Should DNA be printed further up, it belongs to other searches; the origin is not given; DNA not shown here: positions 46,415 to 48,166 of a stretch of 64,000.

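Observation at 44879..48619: CDC48 interrupted by a 484-aa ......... intein in the D2 ATPase domain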

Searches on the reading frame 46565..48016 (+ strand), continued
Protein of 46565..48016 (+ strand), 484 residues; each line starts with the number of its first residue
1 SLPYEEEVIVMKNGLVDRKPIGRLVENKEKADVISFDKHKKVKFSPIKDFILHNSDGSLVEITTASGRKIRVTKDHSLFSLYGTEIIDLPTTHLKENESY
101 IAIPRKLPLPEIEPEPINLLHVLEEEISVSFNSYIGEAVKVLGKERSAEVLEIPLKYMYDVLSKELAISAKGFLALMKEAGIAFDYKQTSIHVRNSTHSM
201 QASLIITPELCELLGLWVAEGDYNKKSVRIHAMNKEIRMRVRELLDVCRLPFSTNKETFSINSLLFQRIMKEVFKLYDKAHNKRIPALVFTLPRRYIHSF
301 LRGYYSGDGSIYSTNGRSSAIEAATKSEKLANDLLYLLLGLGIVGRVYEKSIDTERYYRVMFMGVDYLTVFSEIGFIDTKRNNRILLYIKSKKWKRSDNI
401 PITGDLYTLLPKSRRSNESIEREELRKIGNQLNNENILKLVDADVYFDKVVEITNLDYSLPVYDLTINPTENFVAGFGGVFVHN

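Call 45: find_related_loci(query=A1, collection=genome_contigs, flank=3000)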
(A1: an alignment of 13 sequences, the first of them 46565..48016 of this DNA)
Query A1 (484 aa) in genome_contigs; peptide patterns used: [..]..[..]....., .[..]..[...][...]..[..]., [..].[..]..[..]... (x = any residue, [..] = any of these).
415 stretches matched a pattern; 372 encode a relative of the query (tblastn E <= 1e-3); the best 80 are kept; 80 distinct loci.
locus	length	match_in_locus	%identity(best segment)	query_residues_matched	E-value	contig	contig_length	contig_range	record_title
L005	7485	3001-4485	42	1-484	4e-124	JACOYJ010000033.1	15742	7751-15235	MAG: Candidatus Pacearchaeota archaeon isolate NC_groundwater_176_Ag_S-0.1um_34_9 S4_GD2017_2_S1_scaffold_4131, whole ge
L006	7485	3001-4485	43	1-484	4e-123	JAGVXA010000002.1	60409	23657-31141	Candidatus Pacearchaeota archaeon isolate RIFOXYC1_FULL_38_15 rifoxyc1_full_scaffold_150, whole genome shotgun sequence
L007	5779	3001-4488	43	1-484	3e-120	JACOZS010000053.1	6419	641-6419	MAG: Candidatus Woesearchaeota archaeon isolate NC_groundwater_211_Ag_S-0.1um_35_14 S4_GD2017_2_S1_scaffold_8785, whole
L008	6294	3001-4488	42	1-484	8e-120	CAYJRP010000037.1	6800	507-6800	MAG TPA_asm: Candidatus Woesearchaeota archaeon isolate ERP125453_co1_333 genome assembly, contig: NODE_14314_length_680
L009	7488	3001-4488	41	1-484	1e-119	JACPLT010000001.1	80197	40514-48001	MAG: Candidatus Pacearchaeota archaeon isolate NC_groundwater_528_Ag_S-0.1um_33_10 S35_SO-1_scaffold_92266, whole genome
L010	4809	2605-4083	41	1-484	4e-120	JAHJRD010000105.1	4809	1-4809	MAG: Nanoarchaeota archaeon isolate OS_PC_MetaG.mb.129 OS_PC_MetaG.mb.129_k141_755221, whole genome shotgun sequence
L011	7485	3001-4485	43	1-484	2e-117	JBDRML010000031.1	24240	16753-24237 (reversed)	MAG: Candidatus Woesearchaeota archaeon isolate MEGAHIT-group-1.829 k141_12845959, whole genome shotgun sequence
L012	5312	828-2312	43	1-484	6e-117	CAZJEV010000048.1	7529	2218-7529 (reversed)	MAG TPA_asm: Candidatus Woesearchaeota archaeon isolate SRP269290_co4_244 genome assembly, contig: NODE_9212_length_7529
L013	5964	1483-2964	44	1-484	4e-115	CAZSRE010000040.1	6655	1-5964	MAG TPA_asm: Candidatus Woesearchaeota archaeon isolate SRP050083_co3_192 genome assembly, contig: NODE_13732_length_665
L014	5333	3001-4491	41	1-484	7e-114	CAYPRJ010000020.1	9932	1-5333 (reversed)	MAG TPA_asm: Candidatus Woesearchaeota archaeon isolate SRP141376_co1_231 genome assembly, contig: NODE_12427_length_993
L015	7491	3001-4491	43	1-484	2e-113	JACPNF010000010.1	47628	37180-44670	MAG: Candidatus Woesearchaeota archaeon isolate NC_groundwater_568_Ag_S-0.1um_31_11 S35_SO-1_scaffold_39614, whole genom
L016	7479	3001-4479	42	1-484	1e-113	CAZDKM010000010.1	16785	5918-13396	MAG TPA_asm: Candidatus Woesearchaeota archaeon isolate SRP269290_co3_970 genome assembly, contig: NODE_3699_length_1678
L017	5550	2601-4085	41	1-484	8e-114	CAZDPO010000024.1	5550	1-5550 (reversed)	MAG TPA_asm: Candidatus Woesearchaeota archaeon isolate SRP178699_co1_618 genome assembly, contig: NODE_21620_length_555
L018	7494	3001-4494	41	1-484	1e-112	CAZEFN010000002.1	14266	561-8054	MAG TPA_asm: Candidatus Woesearchaeota archaeon isolate SRP118108_co2_391 genome assembly, contig: k141_397203, whole ge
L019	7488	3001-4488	41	1-484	3e-112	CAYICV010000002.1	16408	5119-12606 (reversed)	MAG TPA_asm: Candidatus Woesearchaeota archaeon isolate ERP119705_co17_993 genome assembly, contig: NODE_4592_length_164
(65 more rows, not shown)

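Call 52: predict_structure(alignment_id=A1)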
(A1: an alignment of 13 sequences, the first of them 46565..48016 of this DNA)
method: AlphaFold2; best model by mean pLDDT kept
length: 484 residues; sequences in the alignment: 13
mean_pLDDT: 91.5   pTM: 0.91
mean pLDDT of the five models: 91.5, 90.9, 88.8, 88.5, 84.1
residues with pLDDT >= 90: 364; 70-90: 107; 50-70: 13; < 50: 0
segments of 3 or more residues with pLDDT < 50: none
pLDDT, mean of each block of 10 residues (from residue 1): 96 93 96 93 95 89 97 93 90 94 94 94 90 90 96 93 90 96 92 82 95 97 90 94 95 93 92 92 95 97 94 69 95 97 94 89 90 95 90 67 85 83 90 90 93 94 88 95 91
secondary structure, 60 per line:
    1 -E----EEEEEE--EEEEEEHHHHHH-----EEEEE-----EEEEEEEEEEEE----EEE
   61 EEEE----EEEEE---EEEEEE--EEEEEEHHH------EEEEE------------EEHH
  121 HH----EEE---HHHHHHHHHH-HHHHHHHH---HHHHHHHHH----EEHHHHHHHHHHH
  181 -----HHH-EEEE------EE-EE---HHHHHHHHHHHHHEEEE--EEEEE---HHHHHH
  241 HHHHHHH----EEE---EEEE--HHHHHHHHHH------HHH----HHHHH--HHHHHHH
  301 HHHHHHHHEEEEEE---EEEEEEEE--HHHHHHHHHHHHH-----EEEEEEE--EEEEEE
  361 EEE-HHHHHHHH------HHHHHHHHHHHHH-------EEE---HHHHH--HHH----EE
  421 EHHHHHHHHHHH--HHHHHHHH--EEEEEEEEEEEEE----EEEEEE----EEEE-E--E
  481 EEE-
elements in order: E7-12 E15-20 H21-26 E32-36 E42-53 E58-64 E69-73 E77-82 E85-90 E100-104 H119-122 E127-129 H133-142 H144-151 H155-163 H170-180 E190-193 H208-220 E221-224 E227-231 H235-247 E252-254 E258-261 H264-273 H287-291 H294-308 E309-314 E318-325 H328-340 E346-352 E355-363 H365-372 H379-391 E399-401 H405-409 E419-421 H422-432 H435-442 E445-457 E462-467 E472-475 E480-483

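Call 55: fold_search(model_id=the predicted structure, library=pdb)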
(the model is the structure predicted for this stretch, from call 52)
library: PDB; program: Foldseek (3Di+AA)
matches with E <= 10: 646; with E <= 0.001: 126
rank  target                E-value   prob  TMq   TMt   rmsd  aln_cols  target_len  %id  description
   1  2cw7                  5.4e-30  1.00  0.77  0.70   6.1       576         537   22  Crystal structure of intein homing endonuclease II (released 2006-04-18)
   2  7qss                  1.4e-22  1.00  0.66  0.73   5.5       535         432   18  Crystal structure of homing endonuclease-associated TliVMA intein (C1A) (released 2022-03-30)
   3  1dq3                  1.8e-20  1.00  0.58  0.61   7.1       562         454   14  CRYSTAL STRUCTURE OF AN ARCHAEAL INTEIN-ENCODED HOMING ENDONUCLEASE PI-PFUI (released 2000-07-05)
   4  7qsu                  2.4e-20  1.00  0.60  0.78   6.0       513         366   18  Crystal structure of homing endonuclease-associated TliVMA intein (C1A, d333-339) (released 2022-03-30)
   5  7qst                  1.8e-17  1.00  0.57  0.75   4.9       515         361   17  Crystal structure of homing endonuclease-associated PhoVMA intein (C1A) (released 2022-03-30)
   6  1ef0_A                1.8e-12  1.00  0.41  0.45  25.7       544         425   15  CRYSTAL STRUCTURE OF PI-SCEI MINIPRECURSOR (released 2000-06-07)
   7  1vde_B                5.2e-12  1.00  0.44  0.49  25.7       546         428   15  PI-SCEI, A HOMING ENDONUCLEASE WITH PROTEIN SPLICING ACTIVITY (released 1998-04-08)
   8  1vde_A                1.6e-11  1.00  0.43  0.47  25.6       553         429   16  PI-SCEI, A HOMING ENDONUCLEASE WITH PROTEIN SPLICING ACTIVITY (released 1998-04-08)
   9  1lws_A                4.3e-11  1.00  0.42  0.47  25.1       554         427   15  Crystal structure of the intein homing endonuclease PI-SceI bound to its recognition sequence (released 2002-09-27)
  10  1jva_B                6.5e-11  1.00  0.44  0.48  26.6       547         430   15  CRYSTAL STRUCTURE OF THE VMA1-DERIVED ENDONUCLEASE BEARING THE N AND C EXTEIN PROPEPTIDES (released 2002-08-29)
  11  1jva_A                1.6e-10  1.00  0.41  0.46  27.0       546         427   16  CRYSTAL STRUCTURE OF THE VMA1-DERIVED ENDONUCLEASE BEARING THE N AND C EXTEIN PROPEPTIDES (released 2002-08-29)
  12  1um2_A                2.1e-10  1.00  0.42  0.48  26.0       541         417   15  Crystal Structure of the Vma1-Derived Endonuclease with the Ligated Extein Segment (released 2004-09-22)
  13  1lwt_A                3.2e-10  1.00  0.43  0.46  26.8       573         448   15  Crystal structure of the intein homing endonuclease PI-SceI bound to its substrate DNA (Ca2+ free) (released 2002-09-27)
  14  1um2_B                7.0e-10  1.00  0.44  0.50  25.8       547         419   16  Crystal Structure of the Vma1-Derived Endonuclease with the Ligated Extein Segment (released 2004-09-22)
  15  1dfa                  1.6e-09  1.00  0.43  0.50  23.6       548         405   14  CRYSTAL STRUCTURE OF PI-SCEI IN C2 SPACE GROUP (released 1999-12-08)
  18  5o9i_B                2.6e-06  1.00  0.21  0.55   2.5       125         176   24  Crystal structure of transcription factor IIB Mvu mini-intein (released 2017-11-01)
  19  5o9i_A                2.8e-06  1.00  0.20  0.55   2.5       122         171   23  Crystal structure of transcription factor IIB Mvu mini-intein (released 2017-11-01)
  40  6frg                  5.1e-05  1.00  0.19  0.55   4.4       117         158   17  Crystal structure of G-1F mutant of Ssp DnaB Mini-Intein variant M86 (released 2019-01-30)
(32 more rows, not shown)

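Call 72: find_related_loci(query=window:46565-48016:+, collection=metagenome_contigs, flank=1500)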
Query window:46565-48016:+ (484 aa) in metagenome_contigs; peptide patterns used: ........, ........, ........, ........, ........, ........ (x = any residue, [..] = any of these).
103 stretches matched a pattern, but none encodes a relative of the query by tblastn (E <= 1e-3).

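Call 73: find_related_loci(query=A1, collection=viral_contigs, flank=3000)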
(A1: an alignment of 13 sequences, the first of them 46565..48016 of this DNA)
Query A1 (484 aa) in viral_contigs; peptide patterns used: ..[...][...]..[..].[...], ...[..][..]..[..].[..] (x = any residue, [..] = any of these).
82 stretches matched a pattern; 10 encode a relative of the query (tblastn E <= 1e-3); 10 distinct loci.
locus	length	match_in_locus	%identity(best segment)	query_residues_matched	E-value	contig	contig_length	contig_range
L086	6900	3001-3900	25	206-484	1e-12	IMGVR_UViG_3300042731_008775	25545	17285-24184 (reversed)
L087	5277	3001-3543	26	206-382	2e-9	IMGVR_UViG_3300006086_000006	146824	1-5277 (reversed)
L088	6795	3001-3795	22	185-484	1e-8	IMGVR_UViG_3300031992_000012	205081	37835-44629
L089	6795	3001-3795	22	185-484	1e-8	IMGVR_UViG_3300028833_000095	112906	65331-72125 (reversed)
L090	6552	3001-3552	28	280-484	2e-8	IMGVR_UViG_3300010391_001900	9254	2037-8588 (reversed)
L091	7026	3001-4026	22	12-339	2e-8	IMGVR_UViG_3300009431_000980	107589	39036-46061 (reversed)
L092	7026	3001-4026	22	12-339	2e-8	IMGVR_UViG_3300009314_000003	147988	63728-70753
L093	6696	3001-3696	23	281-484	2e-7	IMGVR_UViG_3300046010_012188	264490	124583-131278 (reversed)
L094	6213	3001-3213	32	267-340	2e-6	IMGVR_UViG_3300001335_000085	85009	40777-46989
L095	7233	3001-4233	23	1-484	2e-6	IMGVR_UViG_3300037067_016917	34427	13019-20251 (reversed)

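Call 74: search_protein_families(library=pfam, proteins=[L001:382-8097:+], max_evalue=0.00001)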
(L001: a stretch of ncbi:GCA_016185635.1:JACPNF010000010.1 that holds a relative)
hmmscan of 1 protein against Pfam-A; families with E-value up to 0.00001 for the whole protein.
L001:382-8097:+ (2572 aa): 16 families
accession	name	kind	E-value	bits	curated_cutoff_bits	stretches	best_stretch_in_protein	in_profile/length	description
PF14890.11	Intein_splicing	-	1.5e-89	298.1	35.8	5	1888-2373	4-155/155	Intein splicing domain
PF00004.35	AAA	-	2.7e-72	241.8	21.2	4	2371-2461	39-128/131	ATPase family associated with various cellular activities (AAA)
PF14528.11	LAGLIDADG_3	-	1.6e-38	131.3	22.5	2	2175-2252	2-78/82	LAGLIDADG-like domain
PF17862.7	AAA_lid_3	-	8.2e-33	112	27.2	2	2486-2532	1-45/45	AAA+ lid domain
PF02359.24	CDC48_N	-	3e-24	85.5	35.1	1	4-86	1-83/85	Cell division protein 48 (CDC48), N-terminal domain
PF05496.18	RuvB_N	-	7.8e-11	42.4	27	0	1835-1869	35-69/159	Holliday junction DNA helicase RuvB P-loop domain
PF05204.19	Hom_end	-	3.2e-10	40.5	21.1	0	1008-1066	2-64/110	Homing endonuclease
PF13191.12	AAA_16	-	3.9e-10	40.9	32.6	0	230-276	15-62/167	AAA ATPase domain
PF02933.23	CDC48_2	-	1.1e-08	35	22.4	1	107-193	4-63/64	Cell division protein 48 (CDC48), domain 2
PF23902.1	AAA_lid_PRS2_C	-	1.2e-08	35.4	34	0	2469-2537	3-70/73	PRS2 AAA+ lid C-terminal domain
PF13401.12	AAA_22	-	4.2e-08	34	27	0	242-276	8-45/130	AAA domain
PF07724.20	AAA_2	-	1.2e-07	32.4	27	0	2382-2416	68-90/166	AAA domain (Cdc48 subfamily)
PF07728.20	AAA_5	-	2.4e-07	31.2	22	0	241-315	1-77/139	AAA domain (dynein-related subfamily)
PF13671.12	AAA_33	-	8.5e-07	29.8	27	0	1836-1863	2-29/143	AAA domain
PF06414.18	Zeta_toxin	-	1e-06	28.8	22.3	0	1831-1865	14-50/199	Zeta toxin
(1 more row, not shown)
